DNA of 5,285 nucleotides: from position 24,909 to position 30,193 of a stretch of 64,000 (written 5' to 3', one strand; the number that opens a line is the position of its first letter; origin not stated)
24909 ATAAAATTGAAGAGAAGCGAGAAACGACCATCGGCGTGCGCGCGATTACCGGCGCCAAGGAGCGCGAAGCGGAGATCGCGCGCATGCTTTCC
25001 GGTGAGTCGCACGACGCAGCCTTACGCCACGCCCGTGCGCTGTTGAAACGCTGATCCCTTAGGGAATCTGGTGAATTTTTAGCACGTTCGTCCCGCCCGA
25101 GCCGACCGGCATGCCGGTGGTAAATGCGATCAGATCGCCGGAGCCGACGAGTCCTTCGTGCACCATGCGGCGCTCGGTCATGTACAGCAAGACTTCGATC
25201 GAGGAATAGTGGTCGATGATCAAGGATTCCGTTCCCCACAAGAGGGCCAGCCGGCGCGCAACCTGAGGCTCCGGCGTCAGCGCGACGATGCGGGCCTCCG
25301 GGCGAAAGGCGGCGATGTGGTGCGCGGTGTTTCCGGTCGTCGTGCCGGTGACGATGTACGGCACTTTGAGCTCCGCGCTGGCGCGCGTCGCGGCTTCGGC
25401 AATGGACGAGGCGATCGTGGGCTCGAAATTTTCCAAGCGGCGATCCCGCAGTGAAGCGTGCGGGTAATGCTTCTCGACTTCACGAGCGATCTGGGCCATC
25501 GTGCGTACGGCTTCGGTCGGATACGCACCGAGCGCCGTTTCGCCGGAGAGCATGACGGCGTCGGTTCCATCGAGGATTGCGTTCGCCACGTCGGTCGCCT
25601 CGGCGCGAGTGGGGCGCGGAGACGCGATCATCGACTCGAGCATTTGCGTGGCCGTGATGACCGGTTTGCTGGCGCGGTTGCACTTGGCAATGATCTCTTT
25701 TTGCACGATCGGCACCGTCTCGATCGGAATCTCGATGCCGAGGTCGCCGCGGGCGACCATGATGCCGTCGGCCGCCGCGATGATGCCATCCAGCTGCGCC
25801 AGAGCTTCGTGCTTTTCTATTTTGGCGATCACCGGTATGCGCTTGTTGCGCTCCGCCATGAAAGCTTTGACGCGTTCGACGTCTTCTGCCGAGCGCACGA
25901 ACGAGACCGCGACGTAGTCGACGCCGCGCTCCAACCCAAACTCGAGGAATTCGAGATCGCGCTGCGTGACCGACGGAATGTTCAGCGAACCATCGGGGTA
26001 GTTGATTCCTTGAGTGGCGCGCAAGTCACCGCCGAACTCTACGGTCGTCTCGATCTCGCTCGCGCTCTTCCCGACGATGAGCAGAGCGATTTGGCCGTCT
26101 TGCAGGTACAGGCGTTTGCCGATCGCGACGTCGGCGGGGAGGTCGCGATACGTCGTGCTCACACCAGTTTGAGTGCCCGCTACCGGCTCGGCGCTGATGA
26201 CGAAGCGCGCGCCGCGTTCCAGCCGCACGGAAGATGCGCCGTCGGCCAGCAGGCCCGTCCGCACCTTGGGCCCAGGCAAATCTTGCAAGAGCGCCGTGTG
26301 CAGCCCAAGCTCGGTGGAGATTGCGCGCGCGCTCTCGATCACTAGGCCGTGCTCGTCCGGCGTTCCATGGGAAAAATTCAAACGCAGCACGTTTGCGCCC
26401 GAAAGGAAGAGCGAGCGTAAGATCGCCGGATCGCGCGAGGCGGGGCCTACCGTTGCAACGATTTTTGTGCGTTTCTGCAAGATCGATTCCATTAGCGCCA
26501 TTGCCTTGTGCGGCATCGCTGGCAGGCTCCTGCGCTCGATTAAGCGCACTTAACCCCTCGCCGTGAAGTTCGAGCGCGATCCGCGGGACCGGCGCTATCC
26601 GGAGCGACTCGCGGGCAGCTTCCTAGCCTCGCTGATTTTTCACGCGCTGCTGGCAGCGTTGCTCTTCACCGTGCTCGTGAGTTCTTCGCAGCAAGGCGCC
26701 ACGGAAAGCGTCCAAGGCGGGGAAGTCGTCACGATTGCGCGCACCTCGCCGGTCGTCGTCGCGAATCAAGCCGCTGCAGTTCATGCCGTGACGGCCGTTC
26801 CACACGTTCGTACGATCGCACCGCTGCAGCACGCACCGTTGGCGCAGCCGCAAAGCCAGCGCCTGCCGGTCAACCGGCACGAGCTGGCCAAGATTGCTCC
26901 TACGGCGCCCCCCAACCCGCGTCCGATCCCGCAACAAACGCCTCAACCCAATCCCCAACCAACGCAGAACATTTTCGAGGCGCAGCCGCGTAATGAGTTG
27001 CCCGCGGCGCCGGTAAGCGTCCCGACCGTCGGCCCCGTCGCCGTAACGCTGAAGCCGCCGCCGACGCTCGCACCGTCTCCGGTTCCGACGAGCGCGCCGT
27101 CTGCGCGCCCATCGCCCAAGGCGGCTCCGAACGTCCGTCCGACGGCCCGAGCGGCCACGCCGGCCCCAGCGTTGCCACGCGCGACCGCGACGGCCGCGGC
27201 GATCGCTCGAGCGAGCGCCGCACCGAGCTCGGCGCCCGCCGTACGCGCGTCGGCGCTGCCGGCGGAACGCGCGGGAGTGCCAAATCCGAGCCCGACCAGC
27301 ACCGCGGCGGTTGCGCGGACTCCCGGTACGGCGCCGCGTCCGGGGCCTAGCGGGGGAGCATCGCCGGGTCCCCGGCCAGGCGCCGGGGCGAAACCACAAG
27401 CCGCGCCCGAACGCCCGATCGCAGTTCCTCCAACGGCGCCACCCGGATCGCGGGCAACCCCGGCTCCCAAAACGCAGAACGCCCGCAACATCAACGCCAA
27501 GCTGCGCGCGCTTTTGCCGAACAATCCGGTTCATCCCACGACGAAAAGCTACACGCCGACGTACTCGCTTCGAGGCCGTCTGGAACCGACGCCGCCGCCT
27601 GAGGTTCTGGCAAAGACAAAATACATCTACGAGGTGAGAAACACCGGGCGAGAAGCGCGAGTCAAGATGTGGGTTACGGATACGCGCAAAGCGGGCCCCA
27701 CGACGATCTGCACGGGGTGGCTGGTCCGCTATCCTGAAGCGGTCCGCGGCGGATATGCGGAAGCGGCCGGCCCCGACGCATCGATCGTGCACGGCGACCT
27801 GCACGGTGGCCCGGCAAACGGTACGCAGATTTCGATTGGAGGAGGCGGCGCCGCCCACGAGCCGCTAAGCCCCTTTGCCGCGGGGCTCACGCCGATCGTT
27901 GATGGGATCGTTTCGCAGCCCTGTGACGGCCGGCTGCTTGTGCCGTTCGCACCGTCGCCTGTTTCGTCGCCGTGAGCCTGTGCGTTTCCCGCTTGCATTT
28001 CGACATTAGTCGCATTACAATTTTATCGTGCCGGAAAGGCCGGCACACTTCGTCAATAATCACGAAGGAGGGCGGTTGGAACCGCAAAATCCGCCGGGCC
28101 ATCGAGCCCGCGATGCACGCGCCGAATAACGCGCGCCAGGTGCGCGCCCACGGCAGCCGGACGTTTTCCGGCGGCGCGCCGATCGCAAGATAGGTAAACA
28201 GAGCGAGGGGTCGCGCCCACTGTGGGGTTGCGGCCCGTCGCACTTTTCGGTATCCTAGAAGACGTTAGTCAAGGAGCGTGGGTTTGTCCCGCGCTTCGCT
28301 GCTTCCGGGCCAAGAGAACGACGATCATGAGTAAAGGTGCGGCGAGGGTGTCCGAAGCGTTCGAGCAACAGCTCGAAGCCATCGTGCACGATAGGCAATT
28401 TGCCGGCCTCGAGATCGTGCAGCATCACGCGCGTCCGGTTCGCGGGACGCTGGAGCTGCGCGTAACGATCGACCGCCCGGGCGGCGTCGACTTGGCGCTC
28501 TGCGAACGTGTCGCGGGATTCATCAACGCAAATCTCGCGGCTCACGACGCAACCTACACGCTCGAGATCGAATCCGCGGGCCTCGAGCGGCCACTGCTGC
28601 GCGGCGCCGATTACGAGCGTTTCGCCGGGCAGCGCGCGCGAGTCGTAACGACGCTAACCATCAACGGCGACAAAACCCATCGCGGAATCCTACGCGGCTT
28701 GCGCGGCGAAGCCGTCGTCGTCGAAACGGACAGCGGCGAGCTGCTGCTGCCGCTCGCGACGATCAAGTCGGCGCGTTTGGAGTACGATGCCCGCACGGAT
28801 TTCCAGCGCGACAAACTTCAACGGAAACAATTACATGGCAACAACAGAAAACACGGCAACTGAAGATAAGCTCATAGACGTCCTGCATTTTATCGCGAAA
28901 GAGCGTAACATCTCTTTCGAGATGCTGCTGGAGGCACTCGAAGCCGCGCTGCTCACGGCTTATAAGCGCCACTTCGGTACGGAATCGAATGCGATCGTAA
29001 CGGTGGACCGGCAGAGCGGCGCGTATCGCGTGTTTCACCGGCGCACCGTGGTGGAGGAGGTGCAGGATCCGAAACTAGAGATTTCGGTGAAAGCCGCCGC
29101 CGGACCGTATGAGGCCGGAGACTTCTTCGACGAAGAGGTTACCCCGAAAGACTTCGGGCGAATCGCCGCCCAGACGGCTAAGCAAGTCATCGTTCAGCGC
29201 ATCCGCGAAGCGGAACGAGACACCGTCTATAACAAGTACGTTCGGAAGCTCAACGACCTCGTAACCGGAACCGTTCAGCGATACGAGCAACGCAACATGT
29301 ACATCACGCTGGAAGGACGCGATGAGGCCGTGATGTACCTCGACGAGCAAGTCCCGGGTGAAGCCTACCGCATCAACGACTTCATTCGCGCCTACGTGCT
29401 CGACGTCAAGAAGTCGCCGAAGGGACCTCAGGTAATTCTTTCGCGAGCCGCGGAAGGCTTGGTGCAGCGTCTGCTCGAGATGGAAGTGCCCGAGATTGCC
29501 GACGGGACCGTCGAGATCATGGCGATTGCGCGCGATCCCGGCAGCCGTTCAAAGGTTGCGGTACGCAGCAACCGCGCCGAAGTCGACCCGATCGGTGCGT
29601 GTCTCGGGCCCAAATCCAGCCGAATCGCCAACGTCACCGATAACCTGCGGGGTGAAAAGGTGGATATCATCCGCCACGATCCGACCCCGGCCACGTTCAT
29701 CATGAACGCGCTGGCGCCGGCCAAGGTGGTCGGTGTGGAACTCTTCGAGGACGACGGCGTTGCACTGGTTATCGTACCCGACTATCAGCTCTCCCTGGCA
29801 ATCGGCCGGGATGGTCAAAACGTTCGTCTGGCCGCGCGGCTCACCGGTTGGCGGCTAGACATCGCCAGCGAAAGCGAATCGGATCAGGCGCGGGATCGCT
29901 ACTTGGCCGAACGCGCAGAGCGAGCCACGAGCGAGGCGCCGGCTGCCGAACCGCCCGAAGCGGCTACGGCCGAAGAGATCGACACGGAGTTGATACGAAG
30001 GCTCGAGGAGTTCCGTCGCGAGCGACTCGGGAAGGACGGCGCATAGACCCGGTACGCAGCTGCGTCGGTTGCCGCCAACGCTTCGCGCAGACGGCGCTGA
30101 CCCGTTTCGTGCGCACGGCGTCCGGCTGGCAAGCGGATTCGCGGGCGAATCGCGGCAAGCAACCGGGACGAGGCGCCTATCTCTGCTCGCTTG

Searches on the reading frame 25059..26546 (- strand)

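Call 26: search_protein_families(library=pfam, proteins=[window:25059-26546:-], max_evalue=0.00001)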
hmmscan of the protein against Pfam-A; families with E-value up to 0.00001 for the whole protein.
window:25059-26546:- (495 aa): 2 families
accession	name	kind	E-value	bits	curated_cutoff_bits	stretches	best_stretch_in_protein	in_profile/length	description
PF00224.27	PK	-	4.4e-118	394.5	30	1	25-347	2-328/328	Pyruvate kinase, barrel domain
PF02887.21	PK_C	-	1.2e-28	99.9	28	1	381-492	2-114/114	Pyruvate kinase, alpha/beta domain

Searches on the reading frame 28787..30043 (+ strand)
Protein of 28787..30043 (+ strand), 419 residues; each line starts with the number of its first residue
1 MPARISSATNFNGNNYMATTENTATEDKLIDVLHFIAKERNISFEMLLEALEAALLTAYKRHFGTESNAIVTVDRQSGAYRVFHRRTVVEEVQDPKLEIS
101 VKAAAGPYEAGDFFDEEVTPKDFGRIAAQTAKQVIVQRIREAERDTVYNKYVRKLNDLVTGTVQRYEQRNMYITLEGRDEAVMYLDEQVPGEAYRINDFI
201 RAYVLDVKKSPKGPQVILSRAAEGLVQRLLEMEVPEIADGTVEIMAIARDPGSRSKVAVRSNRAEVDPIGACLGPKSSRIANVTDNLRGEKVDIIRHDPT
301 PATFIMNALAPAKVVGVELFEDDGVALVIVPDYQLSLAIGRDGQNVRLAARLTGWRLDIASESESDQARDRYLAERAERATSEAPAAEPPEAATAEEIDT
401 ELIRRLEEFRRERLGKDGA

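Call 26: search_protein_families(library=pfam, proteins=[window:28787-30043:+], max_evalue=0.00001)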
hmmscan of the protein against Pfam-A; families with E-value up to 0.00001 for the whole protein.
window:28787-30043:+ (419 aa): 2 families
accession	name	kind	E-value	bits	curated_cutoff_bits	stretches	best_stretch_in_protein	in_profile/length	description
PF08529.16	NusA_N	-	9.5e-39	132.7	23.8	1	29-145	2-119/119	NusA N-terminal domain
PF13184.12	KH_5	-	3.6e-23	81.9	27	1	251-318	1-68/69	NusA-like KH domain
